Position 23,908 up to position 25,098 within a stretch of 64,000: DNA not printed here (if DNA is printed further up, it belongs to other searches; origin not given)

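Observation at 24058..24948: NapH-like membrane polyferredoxin without a NapA/NapG partner, embedded among multihaem cytochromes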

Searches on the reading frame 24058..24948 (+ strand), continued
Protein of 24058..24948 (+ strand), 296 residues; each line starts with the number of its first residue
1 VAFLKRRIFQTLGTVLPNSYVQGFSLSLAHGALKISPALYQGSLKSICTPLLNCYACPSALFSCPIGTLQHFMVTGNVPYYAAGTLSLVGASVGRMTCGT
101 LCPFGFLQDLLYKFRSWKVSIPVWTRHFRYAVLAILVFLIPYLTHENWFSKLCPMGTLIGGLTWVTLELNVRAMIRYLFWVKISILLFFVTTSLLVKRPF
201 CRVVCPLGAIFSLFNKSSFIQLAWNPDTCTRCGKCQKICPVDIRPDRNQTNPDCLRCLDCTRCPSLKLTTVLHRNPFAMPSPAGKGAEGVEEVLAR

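Call 32: find_encoding_contigs(protein=P0074, flank=10000, max_places=2)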
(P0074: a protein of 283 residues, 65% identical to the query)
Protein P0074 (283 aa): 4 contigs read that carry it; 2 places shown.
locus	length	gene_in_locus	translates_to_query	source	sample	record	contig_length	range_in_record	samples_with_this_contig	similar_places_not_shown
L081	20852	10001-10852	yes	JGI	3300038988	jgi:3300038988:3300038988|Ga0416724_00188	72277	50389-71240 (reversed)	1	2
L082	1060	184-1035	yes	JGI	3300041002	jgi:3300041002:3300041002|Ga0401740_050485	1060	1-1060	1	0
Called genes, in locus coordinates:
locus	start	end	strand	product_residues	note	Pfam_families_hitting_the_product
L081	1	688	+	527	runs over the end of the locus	PF00389:2-Hacid_dh, PF02826:2-Hacid_dh_C, PF19304:PGDH_inter, PF01842:ACT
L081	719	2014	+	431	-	PF00709:Adenylsucc_synt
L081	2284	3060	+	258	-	-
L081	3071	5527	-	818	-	PF02743:dCache_1, PF17201:Cache_3-Cache_2, PF00989:PAS, PF08448:PAS_4, PF13426:PAS_9, PF00512:HisKA, PF02518:HATPase_c, PF00072:Response_reg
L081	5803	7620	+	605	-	PF14691:Fer4_20, PF01262:AlaDh_PNT_C (faint), PF00070:Pyr_redox (faint), PF07992:Pyr_redox_2, PF12831:FAD_oxidored (weak), PF13241:NAD_binding_7 (faint), PF13450:NAD_binding_8, PF13738:Pyr_redox_3 (faint)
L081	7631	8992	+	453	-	PF05140:ResB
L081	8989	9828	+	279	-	PF01578:Cytochrom_C_asm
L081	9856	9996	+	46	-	-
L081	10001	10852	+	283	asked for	PF12801:Fer4_5, PF12838:Fer4_7 (weak), PF00037:Fer4 (weak), PF12837:Fer4_6 (weak)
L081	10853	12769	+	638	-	-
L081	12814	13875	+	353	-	PF13439:Glyco_transf_4 (faint), PF20706:GT4-conflict (faint), PF00534:Glycos_transf_1, PF13692:Glyco_trans_1_4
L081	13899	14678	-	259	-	PF13489:Methyltransf_23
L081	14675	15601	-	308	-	-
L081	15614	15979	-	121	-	PF14667:Polysacc_synt_C, PF07883:Cupin_2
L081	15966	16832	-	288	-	PF01370:Epimerase, PF04321:RmlD_sub_bind, PF02719:Polysacc_synt_2, PF16363:GDP_Man_Dehyd (weak)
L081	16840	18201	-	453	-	PF02310:B12-binding, PF04055:Radical_SAM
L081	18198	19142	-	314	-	PF13524:Glyco_trans_1_2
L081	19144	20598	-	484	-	PF01943:Polysacc_synt, PF13440:Polysacc_synt_3, PF01554:MatE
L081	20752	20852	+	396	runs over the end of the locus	PF01075:Glyco_transf_9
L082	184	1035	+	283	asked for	PF12801:Fer4_5, PF12838:Fer4_7 (weak), PF00037:Fer4 (weak), PF12837:Fer4_6 (weak)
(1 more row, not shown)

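Call 33: find_encoding_contigs(protein=P0120, flank=10000, max_places=3)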
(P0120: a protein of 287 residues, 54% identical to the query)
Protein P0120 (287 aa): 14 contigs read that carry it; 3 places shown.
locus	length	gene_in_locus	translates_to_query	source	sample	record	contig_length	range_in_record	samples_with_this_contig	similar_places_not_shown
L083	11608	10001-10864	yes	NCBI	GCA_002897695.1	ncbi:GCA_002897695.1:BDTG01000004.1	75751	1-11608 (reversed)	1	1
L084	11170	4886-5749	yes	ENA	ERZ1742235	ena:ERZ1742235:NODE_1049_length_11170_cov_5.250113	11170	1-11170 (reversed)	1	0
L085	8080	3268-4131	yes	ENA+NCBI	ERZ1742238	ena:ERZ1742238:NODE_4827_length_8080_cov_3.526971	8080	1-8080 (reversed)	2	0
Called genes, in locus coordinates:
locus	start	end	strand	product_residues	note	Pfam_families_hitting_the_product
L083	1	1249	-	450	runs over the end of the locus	PF00501:AMP-binding, PF14535:AMP-binding_C_2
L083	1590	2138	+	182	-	PF03918:CcmH (weak)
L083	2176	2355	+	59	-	-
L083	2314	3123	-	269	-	PF01790:LGT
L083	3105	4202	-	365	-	PF07610:DUF1573, PF22544:HYDIN_VesB_CFA65-like_Ig (weak), PF07610:DUF1573, PF22544:HYDIN_VesB_CFA65-like_Ig (weak)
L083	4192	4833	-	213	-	-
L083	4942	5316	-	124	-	-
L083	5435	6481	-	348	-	PF13176:TPR_7 (faint), PF00515:TPR_1 (faint), PF13431:TPR_17 (faint), PF13428:TPR_14 (faint), PF13432:TPR_16 (faint), PF23914:TPR_CcmH_CycH (faint), PF13414:TPR_11 (weak), PF14559:TPR_19 (weak), +3 more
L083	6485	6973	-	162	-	PF03918:CcmH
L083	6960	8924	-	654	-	PF01578:Cytochrom_C_asm, PF16327:CcmF_C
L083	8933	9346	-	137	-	PF03100:CcmE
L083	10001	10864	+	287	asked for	PF12801:Fer4_5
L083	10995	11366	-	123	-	PF07883:Cupin_2, PF02311:AraC_binding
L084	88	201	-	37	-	-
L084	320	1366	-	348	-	PF13176:TPR_7 (faint), PF00515:TPR_1 (faint), PF13431:TPR_17 (faint), PF13428:TPR_14 (faint), PF13432:TPR_16 (faint), PF23914:TPR_CcmH_CycH (faint), PF13414:TPR_11 (weak), PF14559:TPR_19 (weak), +3 more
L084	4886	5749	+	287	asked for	PF12801:Fer4_5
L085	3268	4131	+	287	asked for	PF12801:Fer4_5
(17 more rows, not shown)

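Call 35: find_encoding_contigs(protein=P0118, flank=10000, max_places=2)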
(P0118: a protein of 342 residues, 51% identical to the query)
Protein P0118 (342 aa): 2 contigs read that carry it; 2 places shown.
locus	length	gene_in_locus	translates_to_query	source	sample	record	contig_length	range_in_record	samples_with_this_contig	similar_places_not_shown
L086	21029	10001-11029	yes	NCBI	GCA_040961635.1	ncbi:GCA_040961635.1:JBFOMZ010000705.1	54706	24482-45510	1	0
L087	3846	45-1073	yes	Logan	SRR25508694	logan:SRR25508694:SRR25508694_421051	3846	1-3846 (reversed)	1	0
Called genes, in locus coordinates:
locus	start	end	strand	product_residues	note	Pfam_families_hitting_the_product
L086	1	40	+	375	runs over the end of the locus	PF13472:Lipase_GDSL_2 (weak)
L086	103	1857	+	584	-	PF02543:Carbam_trans_N, PF16861:Carbam_trans_C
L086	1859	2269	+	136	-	PF19588:SxtJ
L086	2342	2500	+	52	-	PF19451:DUF5989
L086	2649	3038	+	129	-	PF02085:Cytochrom_CIII, PF14537:Cytochrom_c3_2 (weak)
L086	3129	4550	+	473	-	PF05140:ResB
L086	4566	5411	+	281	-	PF01578:Cytochrom_C_asm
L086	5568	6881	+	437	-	PF14522:Cytochrome_C7 (faint), PF14537:Cytochrom_c3_2 (faint), PF09699:Paired_CXXCH_1, PF22113:Mtrc-MtrF_II-IV_dom, PF09699:Paired_CXXCH_1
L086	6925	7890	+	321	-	PF00578:AhpC-TSA, PF08534:Redoxin (weak), PF07721:TPR_4 (faint), PF13424:TPR_12 (faint), PF14559:TPR_19 (faint), PF00515:TPR_1 (faint), PF07719:TPR_2 (faint), PF13432:TPR_16, +4 more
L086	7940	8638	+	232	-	PF14522:Cytochrome_C7 (faint), PF09699:Paired_CXXCH_1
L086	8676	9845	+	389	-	PF00578:AhpC-TSA, PF08534:Redoxin, PF13905:Thioredoxin_8 (weak), PF14559:TPR_19 (faint)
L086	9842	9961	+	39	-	-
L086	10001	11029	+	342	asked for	PF13187:Fer4_9 (faint), PF12801:Fer4_5 (weak), PF12837:Fer4_6 (weak)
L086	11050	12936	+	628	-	PF02085:Cytochrom_CIII (faint), PF09699:Paired_CXXCH_1 (weak), PF14522:Cytochrome_C7 (faint), PF09699:Paired_CXXCH_1, PF14537:Cytochrom_c3_2, PF09699:Paired_CXXCH_1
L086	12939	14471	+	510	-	PF00672:HAMP, PF00512:HisKA, PF02518:HATPase_c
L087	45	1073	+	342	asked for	PF13187:Fer4_9 (faint), PF12801:Fer4_5 (weak), PF12837:Fer4_6 (weak)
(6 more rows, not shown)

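Call 41: search_solved_structures(query=A2, max_evalue=1, show_alignments=0)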
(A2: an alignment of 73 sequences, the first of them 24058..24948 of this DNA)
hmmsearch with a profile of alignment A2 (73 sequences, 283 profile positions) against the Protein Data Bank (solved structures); distinct sequences matched with E-value up to 1: 64 (the best 60 are shown).
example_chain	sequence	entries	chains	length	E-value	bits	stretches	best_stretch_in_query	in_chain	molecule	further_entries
5t5i_F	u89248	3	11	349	2e-07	33.9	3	214-240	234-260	Tungsten formylmethanofuran dehydrogenase subunit fwdF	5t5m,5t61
9sw6_H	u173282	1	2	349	2.7e-05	26.9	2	215-240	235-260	Tungsten formylmethanofuran dehydrogenase, subunit F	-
9sw6_G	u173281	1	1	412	3.5e-05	26.6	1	188-235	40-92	Polyferredoxin protein MvhB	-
9sfi_O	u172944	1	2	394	7.3e-05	25.5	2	186-254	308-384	Ferredoxin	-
1bqx_A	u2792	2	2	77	0.00027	23.6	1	218-273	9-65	PROTEIN (FERREDOXIN) | FERREDOXIN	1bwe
7qv7_D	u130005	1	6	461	0.00087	22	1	213-255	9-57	Hydrogen dependent carbon dioxide reductase subunit HydA2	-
5t5i_G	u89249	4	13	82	0.003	20.2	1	215-233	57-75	Tungsten formylmethanofuran dehydrogenase subunit fwdG | Tungsten formylmethanofuran dehydrogenase, subunit G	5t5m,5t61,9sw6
9sfi_U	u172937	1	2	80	0.0078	18.8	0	211-234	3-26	4Fe-4S binding protein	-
1bc6_A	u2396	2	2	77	0.0087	18.7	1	219-272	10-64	7-FE FERREDOXIN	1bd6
6cin_A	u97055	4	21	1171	0.0097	18.5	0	213-236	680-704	PYRUVATE-FERREDOXIN OXIDOREDUCTASE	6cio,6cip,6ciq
5odc_A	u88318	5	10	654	0.012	18.3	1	215-234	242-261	Heterodisulfide reductase, subunit A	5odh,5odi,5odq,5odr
2v2k_A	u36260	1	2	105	0.015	17.9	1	183-238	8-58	FERREDOXIN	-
7bkb_E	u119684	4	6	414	0.017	17.8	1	208-234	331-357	Formate dehydrogenase, beta subunit (F420)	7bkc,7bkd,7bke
8a8o_C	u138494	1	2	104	0.022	17.4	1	216-253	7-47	Beta-subunit of the PAPS reductase from Methanothermococcus thermolithotrophicus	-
8rvu_a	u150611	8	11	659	0.028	17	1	215-275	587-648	H(2):CoB-CoM heterodisulfide,ferredoxin reductase subunit A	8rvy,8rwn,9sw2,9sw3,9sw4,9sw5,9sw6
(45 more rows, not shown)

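Call 42: find_homologous_proteins(query=P0120, max_evalue=1e-20)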
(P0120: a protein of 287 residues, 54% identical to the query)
Query P0120 (287 aa): 3294 proteins with E <= 1e-20 among 5499 candidates; the best 120 are listed.
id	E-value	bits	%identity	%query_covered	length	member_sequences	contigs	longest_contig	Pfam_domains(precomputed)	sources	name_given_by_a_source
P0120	3.7e-196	669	100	100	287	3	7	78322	PF12801.13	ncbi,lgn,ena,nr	ncbi:MAG TPA: 4Fe-4S binding protein [Proteobacteria bacterium]|nr:putative electron transport prote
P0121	1.4e-161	555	81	98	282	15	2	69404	PF12801.13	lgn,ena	-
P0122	6.3e-161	553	80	98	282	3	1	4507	PF12801.13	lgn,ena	-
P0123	3.7e-160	551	82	97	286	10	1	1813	PF12801.13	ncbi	-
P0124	2.4e-150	518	76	99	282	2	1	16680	PF12801.13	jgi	-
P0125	1.7e-149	516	77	97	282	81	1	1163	PF12801.13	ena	-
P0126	4.1e-149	514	75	97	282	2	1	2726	PF12801.13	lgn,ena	-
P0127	9.0e-149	513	74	98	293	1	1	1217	PF12801.13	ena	-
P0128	4.0e-146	504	78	92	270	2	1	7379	PF12801.13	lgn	-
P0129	5.7e-145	501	73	98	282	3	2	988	PF12801.13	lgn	-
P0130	7.9e-145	500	73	97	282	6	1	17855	PF12801.13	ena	-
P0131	1.2e-142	493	76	93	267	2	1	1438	PF12801.13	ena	-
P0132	1.8e-139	483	72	98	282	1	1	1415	PF12801.13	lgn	-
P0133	6.2e-138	478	69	98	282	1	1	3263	PF12801.13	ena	-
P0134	3.9e-137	475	73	93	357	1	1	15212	PF12801.13,PF12837.13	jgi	jgi:ferredoxin-type protein NapH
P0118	4.1e-132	458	72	92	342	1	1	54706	PF12801.13,PF12837.13,PF13187.12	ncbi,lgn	-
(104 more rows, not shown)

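Call 43: find_encoding_contigs(protein=P0121, flank=10000, max_places=1)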
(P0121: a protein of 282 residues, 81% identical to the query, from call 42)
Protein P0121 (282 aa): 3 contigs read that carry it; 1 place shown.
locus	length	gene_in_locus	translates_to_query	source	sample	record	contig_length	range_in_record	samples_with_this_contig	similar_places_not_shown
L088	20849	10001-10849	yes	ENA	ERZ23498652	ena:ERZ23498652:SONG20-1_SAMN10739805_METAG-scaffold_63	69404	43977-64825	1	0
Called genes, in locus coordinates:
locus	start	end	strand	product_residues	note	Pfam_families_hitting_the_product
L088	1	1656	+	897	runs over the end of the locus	PF00675:Peptidase_M16, PF05193:Peptidase_M16_C, PF00675:Peptidase_M16, PF05193:Peptidase_M16_C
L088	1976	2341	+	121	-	PF02085:Cytochrom_CIII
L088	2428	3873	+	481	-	PF05140:ResB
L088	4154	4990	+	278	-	PF01578:Cytochrom_C_asm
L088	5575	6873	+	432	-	PF14522:Cytochrome_C7 (faint), PF14537:Cytochrom_c3_2 (faint), PF09699:Paired_CXXCH_1, PF22113:Mtrc-MtrF_II-IV_dom, PF09699:Paired_CXXCH_1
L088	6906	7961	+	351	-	PF00578:AhpC-TSA, PF08534:Redoxin (weak), PF25062:ARM_TT21_N (weak), PF14559:TPR_19 (weak), PF09976:TPR_21 (weak), PF23914:TPR_CcmH_CycH (weak), PF13432:TPR_16, PF14559:TPR_19 (weak), +14 more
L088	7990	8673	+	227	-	PF14522:Cytochrome_C7 (weak), PF09699:Paired_CXXCH_1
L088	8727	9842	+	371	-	PF00578:AhpC-TSA, PF08534:Redoxin, PF13905:Thioredoxin_8 (weak), PF14559:TPR_19 (faint)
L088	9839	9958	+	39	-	-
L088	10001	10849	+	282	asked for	PF12801:Fer4_5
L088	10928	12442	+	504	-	PF00672:HAMP, PF00512:HisKA, PF02518:HATPase_c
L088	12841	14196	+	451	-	PF00072:Response_reg, PF00158:Sigma54_activat, PF14532:Sigma54_activ_2, PF00004:AAA (weak), PF07728:AAA_5 (weak), PF25601:AAA_lid_14, PF02954:HTH_8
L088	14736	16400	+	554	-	-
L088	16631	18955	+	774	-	PF22113:Mtrc-MtrF_II-IV_dom (faint), PF14522:Cytochrome_C7 (faint), PF09699:Paired_CXXCH_1 (weak)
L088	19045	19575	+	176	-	PF08534:Redoxin, PF00578:AhpC-TSA, PF13098:Thioredoxin_2 (weak)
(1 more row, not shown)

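Call 44: find_encoding_contigs(protein=P0124, flank=10000, max_places=1)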
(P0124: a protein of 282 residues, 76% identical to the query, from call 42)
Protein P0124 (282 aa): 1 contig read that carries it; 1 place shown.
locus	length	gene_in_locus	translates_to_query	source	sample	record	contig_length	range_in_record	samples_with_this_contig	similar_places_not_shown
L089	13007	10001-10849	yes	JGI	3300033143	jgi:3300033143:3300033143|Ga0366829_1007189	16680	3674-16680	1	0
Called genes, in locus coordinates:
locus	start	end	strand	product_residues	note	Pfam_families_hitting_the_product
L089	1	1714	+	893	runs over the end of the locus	PF00675:Peptidase_M16, PF05193:Peptidase_M16_C, PF00675:Peptidase_M16, PF05193:Peptidase_M16_C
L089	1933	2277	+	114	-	PF02085:Cytochrom_CIII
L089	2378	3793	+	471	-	PF05140:ResB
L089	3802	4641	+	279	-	PF01578:Cytochrom_C_asm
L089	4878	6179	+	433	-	PF14522:Cytochrome_C7 (faint), PF14537:Cytochrom_c3_2 (faint), PF09699:Paired_CXXCH_1, PF22113:Mtrc-MtrF_II-IV_dom, PF09699:Paired_CXXCH_1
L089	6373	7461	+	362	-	PF08534:Redoxin, PF00578:AhpC-TSA, PF25063:ARM_TT21_C, PF12895:ANAPC3, PF23914:TPR_CcmH_CycH, PF13432:TPR_16, PF14559:TPR_19, PF13424:TPR_12, +22 more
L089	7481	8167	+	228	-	PF14522:Cytochrome_C7 (faint), PF09699:Paired_CXXCH_1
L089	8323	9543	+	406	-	PF00578:AhpC-TSA, PF08534:Redoxin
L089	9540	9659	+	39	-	-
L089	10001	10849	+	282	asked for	PF12801:Fer4_5 (weak)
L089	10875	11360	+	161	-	-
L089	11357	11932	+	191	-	PF13145:Rotamase_2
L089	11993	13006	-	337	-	?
